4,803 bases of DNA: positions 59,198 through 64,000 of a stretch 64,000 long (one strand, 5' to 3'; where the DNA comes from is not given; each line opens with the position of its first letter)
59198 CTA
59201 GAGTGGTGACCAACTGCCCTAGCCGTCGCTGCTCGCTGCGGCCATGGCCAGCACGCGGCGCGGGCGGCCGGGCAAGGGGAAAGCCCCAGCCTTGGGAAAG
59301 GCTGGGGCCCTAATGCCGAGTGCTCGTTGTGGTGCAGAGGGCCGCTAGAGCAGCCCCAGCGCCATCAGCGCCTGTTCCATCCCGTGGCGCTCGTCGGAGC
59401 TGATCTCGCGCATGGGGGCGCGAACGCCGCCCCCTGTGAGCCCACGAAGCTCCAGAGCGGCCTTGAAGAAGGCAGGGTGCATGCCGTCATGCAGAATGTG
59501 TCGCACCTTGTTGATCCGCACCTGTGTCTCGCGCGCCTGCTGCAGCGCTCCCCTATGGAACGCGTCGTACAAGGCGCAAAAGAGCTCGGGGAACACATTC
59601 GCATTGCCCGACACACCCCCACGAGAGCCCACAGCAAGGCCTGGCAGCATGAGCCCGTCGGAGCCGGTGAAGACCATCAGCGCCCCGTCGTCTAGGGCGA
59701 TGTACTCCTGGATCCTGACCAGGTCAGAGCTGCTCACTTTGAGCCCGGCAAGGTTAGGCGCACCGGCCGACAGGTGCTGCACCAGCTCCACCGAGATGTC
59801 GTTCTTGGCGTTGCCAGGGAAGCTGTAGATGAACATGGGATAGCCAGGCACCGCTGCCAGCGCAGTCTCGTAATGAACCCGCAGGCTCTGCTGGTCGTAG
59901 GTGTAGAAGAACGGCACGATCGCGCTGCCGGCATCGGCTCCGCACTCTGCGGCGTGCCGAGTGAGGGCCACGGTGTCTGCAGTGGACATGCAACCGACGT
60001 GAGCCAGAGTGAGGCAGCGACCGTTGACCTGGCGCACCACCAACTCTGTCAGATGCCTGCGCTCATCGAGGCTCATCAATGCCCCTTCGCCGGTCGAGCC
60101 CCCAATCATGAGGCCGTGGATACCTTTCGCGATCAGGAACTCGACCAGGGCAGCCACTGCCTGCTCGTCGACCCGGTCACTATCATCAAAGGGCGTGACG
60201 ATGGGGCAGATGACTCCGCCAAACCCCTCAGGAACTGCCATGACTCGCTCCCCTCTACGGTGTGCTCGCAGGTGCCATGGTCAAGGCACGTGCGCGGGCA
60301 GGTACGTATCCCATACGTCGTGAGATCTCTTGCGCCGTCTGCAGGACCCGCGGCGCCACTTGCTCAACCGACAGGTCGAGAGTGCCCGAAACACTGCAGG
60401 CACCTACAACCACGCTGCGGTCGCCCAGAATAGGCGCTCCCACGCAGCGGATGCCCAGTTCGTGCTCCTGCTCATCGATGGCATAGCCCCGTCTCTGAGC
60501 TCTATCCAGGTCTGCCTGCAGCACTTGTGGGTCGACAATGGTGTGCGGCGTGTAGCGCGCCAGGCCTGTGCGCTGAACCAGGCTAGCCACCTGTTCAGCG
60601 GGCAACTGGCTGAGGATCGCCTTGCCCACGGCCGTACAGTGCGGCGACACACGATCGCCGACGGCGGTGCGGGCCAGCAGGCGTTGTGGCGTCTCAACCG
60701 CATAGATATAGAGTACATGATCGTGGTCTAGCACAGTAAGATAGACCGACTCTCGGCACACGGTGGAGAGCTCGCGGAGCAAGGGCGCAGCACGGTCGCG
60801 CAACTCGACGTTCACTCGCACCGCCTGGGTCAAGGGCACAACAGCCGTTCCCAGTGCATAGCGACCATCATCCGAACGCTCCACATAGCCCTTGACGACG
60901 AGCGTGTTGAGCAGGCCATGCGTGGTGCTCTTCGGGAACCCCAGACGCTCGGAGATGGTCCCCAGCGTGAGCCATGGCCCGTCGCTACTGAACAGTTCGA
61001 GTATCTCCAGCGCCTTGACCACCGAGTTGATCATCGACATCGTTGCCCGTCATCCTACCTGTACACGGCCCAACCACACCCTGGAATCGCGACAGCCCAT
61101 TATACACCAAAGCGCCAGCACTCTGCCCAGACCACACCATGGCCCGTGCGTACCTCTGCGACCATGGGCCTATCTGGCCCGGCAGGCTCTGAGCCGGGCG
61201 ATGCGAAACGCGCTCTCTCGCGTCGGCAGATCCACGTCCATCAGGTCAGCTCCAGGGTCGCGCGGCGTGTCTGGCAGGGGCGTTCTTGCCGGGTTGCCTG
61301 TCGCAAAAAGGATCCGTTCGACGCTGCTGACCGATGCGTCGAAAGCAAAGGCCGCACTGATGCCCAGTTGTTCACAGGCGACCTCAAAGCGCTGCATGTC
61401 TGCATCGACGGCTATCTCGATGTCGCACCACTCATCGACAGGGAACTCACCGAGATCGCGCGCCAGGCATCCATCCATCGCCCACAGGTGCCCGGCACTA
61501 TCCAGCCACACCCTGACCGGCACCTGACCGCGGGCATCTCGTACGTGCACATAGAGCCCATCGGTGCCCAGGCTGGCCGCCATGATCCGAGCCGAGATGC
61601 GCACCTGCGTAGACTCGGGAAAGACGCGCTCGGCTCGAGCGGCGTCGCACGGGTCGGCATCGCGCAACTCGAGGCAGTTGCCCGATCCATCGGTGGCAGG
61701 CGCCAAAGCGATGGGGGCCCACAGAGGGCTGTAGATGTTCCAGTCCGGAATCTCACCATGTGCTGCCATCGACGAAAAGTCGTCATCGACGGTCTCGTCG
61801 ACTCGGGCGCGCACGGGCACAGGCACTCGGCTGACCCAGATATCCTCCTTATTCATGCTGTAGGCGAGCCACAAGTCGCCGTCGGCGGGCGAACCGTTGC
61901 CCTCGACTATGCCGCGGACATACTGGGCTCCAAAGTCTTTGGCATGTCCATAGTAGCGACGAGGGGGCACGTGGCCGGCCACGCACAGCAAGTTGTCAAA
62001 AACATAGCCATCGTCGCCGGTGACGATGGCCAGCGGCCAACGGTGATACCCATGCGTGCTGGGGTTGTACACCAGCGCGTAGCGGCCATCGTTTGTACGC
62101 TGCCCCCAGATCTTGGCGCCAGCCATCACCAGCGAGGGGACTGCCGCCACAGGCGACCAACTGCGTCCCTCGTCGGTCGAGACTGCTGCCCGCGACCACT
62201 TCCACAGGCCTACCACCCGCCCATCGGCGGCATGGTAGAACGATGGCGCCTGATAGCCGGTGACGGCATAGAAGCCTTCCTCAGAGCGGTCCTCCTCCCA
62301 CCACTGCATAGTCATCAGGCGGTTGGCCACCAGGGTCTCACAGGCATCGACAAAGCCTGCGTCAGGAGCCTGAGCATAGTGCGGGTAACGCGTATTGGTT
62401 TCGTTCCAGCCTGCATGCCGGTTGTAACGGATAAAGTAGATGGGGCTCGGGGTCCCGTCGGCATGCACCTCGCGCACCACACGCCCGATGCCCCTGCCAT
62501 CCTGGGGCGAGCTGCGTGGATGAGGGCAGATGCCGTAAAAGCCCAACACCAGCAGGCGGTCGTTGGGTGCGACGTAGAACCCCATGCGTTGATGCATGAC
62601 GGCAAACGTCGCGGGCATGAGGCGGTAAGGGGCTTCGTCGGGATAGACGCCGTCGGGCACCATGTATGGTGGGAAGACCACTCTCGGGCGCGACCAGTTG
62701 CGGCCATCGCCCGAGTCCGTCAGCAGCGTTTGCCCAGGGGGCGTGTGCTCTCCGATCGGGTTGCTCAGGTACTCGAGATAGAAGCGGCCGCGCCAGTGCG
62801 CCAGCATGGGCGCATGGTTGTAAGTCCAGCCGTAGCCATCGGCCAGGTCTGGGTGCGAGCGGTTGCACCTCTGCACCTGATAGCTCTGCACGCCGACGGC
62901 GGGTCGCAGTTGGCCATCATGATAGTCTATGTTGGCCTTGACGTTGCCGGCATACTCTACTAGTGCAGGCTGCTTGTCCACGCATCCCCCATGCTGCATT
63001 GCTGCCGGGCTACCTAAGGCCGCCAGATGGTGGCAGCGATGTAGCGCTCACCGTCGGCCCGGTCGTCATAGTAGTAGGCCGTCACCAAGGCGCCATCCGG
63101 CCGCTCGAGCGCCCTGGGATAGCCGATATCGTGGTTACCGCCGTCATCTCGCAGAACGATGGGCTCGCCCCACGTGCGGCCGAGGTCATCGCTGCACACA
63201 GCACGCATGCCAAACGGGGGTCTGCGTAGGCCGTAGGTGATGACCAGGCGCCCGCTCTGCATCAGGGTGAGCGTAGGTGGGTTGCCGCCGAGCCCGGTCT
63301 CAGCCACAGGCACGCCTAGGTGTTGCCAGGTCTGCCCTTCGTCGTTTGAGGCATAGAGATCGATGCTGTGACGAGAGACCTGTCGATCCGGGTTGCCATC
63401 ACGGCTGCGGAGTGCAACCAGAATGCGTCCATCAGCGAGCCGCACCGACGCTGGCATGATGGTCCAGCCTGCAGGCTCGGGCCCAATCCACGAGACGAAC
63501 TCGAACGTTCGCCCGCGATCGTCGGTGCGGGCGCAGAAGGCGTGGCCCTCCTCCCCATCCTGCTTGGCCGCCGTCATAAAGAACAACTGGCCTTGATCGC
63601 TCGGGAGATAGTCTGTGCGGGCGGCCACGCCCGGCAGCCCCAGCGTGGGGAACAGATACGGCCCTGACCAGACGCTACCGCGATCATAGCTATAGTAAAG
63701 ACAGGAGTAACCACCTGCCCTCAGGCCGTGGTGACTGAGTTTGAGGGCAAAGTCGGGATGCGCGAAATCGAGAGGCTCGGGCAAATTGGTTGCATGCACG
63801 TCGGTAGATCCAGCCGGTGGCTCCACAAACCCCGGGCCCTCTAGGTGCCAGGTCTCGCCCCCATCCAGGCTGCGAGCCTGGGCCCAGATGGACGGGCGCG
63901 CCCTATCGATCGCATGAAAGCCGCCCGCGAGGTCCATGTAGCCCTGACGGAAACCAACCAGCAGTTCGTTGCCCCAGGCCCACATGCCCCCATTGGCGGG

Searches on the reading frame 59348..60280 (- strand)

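Call 80: search_protein_families(library=pfam, proteins=[window:59348-60280:-], max_evalue=0.0001)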
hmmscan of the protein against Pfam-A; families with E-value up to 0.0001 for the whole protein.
window:59348-60280:- (311 aa): 1 family
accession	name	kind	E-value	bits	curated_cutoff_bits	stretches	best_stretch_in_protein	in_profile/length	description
PF00701.28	DHDPS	-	1.6e-67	227.7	22.1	1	20-306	2-287/289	Dihydrodipicolinate synthetase family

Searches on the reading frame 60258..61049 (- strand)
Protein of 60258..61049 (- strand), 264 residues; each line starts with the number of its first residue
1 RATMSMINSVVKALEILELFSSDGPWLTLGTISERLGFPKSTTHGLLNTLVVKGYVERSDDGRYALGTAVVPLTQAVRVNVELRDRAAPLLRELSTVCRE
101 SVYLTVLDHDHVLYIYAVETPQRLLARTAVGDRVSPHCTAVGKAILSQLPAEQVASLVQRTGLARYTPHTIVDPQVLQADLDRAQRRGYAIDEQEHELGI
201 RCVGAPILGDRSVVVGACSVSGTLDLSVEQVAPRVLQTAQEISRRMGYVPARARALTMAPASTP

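Call 80: search_protein_families(library=pfam, proteins=[window:60258-61049:-], max_evalue=0.0001)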
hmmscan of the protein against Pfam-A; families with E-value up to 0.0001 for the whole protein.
window:60258-61049:- (264 aa): 3 families
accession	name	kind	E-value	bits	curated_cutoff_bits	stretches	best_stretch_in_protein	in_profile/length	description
PF01614.24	IclR_C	-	2.9e-41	141.3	24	1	79-244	5-174/174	Bacterial transcriptional regulator IclR C-terminal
PF09339.16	HTH_IclR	-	9.3e-18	64.2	22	1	9-58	1-50/52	IclR helix-turn-helix domain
PF12802.13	MarR_2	-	1.2e-08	35.4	27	1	23-61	18-55/61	MarR family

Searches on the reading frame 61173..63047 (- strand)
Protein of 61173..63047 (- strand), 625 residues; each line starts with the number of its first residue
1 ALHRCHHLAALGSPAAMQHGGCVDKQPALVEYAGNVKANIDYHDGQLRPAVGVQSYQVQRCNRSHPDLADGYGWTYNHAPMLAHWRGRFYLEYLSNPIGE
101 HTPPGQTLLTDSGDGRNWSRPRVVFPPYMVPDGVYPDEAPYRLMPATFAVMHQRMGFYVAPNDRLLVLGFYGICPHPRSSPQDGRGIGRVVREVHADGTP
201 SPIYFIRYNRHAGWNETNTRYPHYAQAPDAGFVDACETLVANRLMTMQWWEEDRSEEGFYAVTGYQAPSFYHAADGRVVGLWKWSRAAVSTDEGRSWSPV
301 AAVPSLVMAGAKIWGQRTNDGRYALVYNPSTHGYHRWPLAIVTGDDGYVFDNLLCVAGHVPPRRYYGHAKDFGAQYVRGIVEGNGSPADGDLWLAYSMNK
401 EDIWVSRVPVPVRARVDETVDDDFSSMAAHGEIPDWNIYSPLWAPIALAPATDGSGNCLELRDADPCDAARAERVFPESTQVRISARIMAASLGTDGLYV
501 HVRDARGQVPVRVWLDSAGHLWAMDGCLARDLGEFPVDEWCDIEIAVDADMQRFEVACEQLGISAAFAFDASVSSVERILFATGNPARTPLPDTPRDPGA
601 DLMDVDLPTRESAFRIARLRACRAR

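Call 80: search_protein_families(library=pfam, proteins=[window:61173-63047:-], max_evalue=0.0001)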
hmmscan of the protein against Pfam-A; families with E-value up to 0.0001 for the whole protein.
window:61173-63047:- (625 aa): 3 families
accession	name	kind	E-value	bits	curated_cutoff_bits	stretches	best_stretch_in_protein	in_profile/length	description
PF24067.1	Beta-prop_BT_1020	-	6.4e-108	360.2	27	1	30-262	3-232/236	BT_1020-like, N-terminal beta propeller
PF22585.3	Sialidase-like_CBM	-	5e-29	101.7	27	1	436-597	1-155/156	Sialidase-like, CBM domain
PF13088.12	BNR_2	-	3.7e-07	30.2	31.4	1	253-355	153-253/277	BNR repeat-like domain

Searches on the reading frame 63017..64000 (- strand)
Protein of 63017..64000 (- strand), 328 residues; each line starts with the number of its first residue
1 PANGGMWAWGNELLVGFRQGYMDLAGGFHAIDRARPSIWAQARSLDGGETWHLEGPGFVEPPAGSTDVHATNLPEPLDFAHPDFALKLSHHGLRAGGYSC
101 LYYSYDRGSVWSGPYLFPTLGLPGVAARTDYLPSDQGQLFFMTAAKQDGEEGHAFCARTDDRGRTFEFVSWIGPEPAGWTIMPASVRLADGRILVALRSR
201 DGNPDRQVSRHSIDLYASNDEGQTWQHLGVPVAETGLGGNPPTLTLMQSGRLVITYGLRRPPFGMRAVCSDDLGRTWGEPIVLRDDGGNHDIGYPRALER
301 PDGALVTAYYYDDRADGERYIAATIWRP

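Call 80: search_protein_families(library=pfam, proteins=[window:63017-64000:-], max_evalue=0.0001)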
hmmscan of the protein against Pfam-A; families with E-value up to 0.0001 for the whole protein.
window:63017-64000:- (328 aa): 2 families
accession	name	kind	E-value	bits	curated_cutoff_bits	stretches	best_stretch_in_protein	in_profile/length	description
PF13088.12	BNR_2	-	4.5e-10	39.8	31.4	1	102-305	85-275/277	BNR repeat-like domain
PF02012.26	BNR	-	2.3e-07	30.2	27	0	43-53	2-12/12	BNR/Asp-box repeat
